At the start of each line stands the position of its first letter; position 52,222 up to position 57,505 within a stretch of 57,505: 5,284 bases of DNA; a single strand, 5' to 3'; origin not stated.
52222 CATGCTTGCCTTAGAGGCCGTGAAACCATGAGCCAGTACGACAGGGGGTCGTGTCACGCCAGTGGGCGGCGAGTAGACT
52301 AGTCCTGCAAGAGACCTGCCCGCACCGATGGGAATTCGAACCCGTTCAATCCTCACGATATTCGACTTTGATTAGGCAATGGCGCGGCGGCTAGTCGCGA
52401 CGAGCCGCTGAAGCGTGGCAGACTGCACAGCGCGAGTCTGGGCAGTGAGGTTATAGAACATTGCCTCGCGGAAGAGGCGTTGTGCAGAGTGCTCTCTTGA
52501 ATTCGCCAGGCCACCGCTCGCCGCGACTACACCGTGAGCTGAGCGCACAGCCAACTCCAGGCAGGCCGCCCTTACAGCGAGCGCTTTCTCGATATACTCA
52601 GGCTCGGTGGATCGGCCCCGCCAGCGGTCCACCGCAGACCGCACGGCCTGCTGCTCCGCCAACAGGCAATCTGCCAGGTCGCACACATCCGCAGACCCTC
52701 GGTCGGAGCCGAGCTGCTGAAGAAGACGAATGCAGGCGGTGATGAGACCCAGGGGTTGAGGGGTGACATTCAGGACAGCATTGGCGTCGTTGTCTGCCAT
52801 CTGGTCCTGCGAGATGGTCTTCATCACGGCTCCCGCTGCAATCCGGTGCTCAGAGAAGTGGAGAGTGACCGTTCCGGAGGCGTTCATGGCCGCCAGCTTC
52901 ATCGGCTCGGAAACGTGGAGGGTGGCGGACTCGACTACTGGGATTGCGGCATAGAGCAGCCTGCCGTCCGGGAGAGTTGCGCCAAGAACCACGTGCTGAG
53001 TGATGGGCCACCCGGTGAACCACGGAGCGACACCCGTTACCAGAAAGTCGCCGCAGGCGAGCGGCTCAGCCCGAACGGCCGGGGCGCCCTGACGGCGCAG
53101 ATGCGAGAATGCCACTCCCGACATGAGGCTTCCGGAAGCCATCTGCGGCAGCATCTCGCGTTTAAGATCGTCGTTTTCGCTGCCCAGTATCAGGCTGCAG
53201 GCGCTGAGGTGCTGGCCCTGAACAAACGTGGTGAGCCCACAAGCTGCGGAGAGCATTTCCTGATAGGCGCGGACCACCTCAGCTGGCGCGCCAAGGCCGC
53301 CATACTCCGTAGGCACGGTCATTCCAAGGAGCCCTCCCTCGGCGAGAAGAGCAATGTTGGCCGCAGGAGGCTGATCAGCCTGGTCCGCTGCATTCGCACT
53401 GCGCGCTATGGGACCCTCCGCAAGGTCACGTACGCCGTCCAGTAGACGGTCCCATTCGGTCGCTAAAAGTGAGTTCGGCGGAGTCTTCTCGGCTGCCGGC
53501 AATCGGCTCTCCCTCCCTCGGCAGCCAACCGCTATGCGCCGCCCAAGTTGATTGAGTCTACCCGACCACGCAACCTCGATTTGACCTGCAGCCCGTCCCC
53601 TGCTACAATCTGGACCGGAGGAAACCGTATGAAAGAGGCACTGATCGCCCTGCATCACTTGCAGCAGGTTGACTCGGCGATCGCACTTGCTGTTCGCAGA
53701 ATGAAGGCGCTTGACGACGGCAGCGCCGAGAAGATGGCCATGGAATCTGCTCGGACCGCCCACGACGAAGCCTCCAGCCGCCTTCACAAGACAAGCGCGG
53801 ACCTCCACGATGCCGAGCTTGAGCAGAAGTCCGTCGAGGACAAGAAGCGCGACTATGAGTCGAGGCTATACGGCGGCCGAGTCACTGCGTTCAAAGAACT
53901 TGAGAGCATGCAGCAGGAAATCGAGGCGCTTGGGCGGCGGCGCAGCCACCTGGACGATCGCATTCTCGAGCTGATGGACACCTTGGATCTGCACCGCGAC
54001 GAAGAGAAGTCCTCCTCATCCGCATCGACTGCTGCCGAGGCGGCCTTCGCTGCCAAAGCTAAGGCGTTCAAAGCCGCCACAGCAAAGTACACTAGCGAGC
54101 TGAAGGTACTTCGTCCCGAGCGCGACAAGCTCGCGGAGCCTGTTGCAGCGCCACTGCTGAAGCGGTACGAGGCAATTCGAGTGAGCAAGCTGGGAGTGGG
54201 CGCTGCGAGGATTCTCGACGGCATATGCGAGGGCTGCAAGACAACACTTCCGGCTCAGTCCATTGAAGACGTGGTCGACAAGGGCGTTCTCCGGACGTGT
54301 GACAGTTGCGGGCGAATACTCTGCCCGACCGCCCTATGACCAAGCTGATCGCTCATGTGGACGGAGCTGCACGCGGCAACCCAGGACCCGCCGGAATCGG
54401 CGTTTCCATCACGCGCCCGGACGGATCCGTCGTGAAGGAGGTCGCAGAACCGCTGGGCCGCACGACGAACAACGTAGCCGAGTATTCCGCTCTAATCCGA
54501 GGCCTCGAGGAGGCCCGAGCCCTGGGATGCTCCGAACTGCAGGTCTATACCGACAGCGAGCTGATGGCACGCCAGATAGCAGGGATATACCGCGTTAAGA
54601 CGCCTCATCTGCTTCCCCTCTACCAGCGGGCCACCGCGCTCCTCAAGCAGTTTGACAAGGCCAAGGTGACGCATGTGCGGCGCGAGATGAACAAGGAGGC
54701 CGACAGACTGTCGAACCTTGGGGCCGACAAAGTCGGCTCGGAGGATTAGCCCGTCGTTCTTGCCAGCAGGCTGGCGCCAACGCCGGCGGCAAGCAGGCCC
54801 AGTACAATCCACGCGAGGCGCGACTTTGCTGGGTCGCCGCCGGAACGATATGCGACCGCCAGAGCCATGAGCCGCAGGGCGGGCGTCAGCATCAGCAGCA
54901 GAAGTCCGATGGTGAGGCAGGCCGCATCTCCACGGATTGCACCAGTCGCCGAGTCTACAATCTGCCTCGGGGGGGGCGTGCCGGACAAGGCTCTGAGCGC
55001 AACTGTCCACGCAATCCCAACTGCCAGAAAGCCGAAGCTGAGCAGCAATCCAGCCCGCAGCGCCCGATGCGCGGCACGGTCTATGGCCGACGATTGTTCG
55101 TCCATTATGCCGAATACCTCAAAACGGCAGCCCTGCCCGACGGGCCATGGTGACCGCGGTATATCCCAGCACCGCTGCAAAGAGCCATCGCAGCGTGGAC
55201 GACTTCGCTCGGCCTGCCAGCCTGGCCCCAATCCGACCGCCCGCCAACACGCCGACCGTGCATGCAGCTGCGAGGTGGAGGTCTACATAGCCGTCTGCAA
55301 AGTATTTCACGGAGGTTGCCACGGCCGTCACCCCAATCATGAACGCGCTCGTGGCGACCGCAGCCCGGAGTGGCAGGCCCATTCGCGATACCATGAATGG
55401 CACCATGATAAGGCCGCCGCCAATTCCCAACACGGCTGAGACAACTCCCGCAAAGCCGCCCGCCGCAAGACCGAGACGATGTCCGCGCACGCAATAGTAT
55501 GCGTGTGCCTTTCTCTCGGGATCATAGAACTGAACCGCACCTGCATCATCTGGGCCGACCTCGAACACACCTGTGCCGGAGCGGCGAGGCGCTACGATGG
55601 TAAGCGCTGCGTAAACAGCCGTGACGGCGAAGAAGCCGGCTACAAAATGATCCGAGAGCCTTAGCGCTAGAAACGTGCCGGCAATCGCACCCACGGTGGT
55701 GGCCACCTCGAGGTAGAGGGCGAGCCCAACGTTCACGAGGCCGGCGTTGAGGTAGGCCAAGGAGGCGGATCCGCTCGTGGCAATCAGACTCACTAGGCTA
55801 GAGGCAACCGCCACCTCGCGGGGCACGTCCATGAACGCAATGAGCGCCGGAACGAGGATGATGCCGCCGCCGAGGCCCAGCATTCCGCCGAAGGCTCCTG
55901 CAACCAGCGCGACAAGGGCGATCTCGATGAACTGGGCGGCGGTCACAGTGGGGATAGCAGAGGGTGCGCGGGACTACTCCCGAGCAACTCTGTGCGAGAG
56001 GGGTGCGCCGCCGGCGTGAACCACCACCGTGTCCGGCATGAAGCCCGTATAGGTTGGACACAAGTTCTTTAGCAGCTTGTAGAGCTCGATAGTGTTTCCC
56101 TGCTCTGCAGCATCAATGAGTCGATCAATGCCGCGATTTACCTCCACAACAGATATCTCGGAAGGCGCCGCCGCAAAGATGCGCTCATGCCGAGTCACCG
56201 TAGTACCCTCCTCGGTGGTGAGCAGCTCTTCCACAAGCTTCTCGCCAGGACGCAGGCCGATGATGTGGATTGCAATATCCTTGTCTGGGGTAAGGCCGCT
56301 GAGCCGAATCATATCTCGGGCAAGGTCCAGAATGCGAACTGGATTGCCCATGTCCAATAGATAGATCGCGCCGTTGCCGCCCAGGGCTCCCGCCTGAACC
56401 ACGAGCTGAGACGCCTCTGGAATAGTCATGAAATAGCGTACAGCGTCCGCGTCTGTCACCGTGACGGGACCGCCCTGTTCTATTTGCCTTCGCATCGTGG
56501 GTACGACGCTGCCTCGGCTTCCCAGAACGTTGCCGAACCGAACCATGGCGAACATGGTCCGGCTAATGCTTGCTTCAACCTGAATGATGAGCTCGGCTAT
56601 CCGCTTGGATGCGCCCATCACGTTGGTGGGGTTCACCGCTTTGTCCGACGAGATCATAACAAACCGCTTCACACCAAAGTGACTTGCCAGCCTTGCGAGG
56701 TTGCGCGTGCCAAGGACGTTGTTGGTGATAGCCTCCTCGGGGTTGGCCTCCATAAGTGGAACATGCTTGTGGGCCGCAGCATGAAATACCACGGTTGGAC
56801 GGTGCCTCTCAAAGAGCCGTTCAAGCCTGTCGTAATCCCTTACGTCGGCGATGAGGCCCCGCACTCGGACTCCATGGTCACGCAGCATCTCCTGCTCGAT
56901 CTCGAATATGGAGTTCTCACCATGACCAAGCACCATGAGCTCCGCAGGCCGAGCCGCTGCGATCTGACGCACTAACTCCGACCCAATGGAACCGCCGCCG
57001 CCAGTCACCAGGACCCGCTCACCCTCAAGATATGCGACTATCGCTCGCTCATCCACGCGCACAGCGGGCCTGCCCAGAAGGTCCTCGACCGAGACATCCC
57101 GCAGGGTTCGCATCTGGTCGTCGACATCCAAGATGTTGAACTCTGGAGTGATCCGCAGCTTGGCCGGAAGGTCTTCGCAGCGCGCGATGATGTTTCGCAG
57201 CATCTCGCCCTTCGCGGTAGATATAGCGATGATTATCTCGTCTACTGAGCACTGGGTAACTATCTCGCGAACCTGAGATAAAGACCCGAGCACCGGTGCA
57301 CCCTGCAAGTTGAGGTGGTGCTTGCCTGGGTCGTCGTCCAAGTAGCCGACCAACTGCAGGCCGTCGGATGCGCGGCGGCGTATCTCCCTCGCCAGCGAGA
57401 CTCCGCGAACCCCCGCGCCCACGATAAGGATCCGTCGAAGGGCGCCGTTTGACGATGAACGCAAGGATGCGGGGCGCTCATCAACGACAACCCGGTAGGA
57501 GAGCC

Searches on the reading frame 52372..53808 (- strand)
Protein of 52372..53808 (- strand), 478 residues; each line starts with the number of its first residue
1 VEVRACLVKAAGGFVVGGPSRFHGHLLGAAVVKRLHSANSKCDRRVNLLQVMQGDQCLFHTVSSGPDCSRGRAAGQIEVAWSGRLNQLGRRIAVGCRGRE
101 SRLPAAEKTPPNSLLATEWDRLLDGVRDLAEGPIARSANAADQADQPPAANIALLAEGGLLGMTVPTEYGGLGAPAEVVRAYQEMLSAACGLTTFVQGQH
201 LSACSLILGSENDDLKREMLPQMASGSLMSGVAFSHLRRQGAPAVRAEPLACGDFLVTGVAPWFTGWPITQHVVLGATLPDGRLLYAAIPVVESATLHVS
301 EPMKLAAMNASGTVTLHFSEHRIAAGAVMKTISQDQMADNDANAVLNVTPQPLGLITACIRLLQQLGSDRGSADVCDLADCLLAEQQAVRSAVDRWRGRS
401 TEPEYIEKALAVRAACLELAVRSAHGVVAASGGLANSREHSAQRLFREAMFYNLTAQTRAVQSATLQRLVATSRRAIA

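Call 51: search_protein_families(library=pfam, proteins=[window:52372-53808:-], max_evalue=0.001)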
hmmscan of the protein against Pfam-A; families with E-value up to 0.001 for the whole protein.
window:52372-53808:- (478 aa): 1 family
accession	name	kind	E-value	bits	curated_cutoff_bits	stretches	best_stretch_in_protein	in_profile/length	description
PF02771.21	Acyl-CoA_dh_N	-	1.2e-15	58.3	22.9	1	121-226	6-112/113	Acyl-CoA dehydrogenase, N-terminal domain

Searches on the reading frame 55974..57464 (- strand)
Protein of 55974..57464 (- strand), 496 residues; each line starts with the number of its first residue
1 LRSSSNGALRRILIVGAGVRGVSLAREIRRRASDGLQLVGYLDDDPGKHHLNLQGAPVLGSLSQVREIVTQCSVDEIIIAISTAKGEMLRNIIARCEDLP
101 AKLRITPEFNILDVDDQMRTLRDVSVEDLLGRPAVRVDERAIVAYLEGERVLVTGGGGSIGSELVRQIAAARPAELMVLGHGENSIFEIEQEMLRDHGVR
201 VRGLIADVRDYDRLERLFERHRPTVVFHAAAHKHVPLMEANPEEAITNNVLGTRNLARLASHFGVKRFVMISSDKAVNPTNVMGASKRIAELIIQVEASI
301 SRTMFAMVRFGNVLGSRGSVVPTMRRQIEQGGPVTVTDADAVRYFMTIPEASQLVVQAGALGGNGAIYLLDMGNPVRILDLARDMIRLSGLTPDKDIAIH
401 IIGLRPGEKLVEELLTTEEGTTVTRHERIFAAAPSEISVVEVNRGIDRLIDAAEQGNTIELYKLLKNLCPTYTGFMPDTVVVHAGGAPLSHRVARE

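Call 51: search_protein_families(library=pfam, proteins=[window:55974-57464:-], max_evalue=0.001)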
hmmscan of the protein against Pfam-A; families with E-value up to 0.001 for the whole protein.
window:55974-57464:- (496 aa): 11 families
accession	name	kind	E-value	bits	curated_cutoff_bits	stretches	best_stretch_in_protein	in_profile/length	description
PF02719.21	Polysacc_synt_2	-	1.3e-115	386.1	20.2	1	151-432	1-291/293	Polysaccharide biosynthesis protein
PF01370.27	Epimerase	-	2.1e-26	93.2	20.9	1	151-358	1-224/240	NAD dependent epimerase/dehydratase family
PF04321.23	RmlD_sub_bind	-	1.9e-18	67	27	1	150-338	2-177/287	RmlD substrate binding domain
PF13727.12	CoA_binding_3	-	3.6e-16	60.1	25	1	5-107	75-175/175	CoA-binding domain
PF16363.11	GDP_Man_Dehyd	-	7.9e-16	58.8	27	1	152-274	1-130/332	GDP-mannose 4,6 dehydratase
PF08659.16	KR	-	3.6e-10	40.5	22.6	1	151-275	3-138/180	KR domain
PF01073.25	3Beta_HSD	-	1.6e-09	37.6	22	1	152-279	1-122/280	3-beta hydroxysteroid dehydrogenase/isomerase family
PF13460.12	NAD_binding_10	-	3.7e-07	30.6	27.2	1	155-278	1-103/184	NAD(P)H-binding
PF07993.18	NAD_binding_4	-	1.7e-06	27.8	20.1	1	224-280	90-143/258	Male sterility protein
PF00106.31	adh_short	-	5.1e-05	23.3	26.6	1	150-221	2-71/195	short chain dehydrogenase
PF03435.24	Sacchrp_dh_NADP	-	0.00097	19.9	25.1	0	151-240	1-87/129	Saccharopine dehydrogenase NADP binding domain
